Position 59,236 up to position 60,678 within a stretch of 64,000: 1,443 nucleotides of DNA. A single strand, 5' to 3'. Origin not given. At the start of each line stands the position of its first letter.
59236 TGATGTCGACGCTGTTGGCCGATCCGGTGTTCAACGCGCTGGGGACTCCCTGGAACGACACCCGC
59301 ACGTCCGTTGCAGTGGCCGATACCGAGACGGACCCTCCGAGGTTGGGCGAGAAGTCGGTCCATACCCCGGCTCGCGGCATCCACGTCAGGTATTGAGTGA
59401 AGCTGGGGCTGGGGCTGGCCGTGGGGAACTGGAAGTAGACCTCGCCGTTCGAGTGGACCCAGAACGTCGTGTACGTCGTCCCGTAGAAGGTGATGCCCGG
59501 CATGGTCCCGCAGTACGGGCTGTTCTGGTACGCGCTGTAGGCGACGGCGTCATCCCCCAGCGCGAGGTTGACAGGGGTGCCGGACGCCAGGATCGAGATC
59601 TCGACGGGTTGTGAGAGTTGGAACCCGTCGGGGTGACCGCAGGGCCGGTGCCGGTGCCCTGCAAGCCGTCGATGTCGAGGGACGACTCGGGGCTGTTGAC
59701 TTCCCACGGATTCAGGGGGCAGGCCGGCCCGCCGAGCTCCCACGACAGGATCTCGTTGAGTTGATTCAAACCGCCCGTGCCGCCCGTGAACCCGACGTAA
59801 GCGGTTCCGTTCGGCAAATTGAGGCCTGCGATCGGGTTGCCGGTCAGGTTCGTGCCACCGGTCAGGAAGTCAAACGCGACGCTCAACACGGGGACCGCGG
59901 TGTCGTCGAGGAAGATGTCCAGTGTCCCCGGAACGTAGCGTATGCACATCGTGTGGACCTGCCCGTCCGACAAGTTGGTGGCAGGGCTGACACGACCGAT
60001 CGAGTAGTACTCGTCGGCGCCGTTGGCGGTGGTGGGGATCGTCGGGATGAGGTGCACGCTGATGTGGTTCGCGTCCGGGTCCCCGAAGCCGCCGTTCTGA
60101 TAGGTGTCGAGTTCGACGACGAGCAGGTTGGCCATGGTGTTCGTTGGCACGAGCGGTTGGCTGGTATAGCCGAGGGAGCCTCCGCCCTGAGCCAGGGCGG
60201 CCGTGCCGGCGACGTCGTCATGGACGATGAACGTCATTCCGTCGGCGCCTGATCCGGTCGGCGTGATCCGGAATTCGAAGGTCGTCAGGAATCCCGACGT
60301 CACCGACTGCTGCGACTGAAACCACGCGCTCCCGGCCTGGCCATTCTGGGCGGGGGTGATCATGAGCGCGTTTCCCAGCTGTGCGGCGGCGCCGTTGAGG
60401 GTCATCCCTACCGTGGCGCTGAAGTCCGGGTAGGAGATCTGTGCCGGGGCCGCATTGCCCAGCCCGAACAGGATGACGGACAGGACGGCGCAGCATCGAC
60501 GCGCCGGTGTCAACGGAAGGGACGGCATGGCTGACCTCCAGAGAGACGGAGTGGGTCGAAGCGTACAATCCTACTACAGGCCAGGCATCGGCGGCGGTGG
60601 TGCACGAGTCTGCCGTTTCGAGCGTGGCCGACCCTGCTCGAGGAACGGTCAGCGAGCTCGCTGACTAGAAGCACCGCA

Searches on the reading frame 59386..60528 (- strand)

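Call 40: search_protein_families(library=pfam, proteins=[window:59386-60528:-], max_evalue=0.0001)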
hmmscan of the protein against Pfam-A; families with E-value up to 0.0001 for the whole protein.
window:59386-60528:- (380 aa): 2 families
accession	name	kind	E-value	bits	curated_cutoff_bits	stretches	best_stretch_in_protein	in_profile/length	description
PF18483.9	Lectin_L-type_dom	-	4.1e-20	73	78.3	1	41-259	9-210/215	Legume lectin beta-barrel domain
PF00139.26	Lectin_legB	-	7.6e-19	68.6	26.3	1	31-265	4-234/250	Legume lectin domain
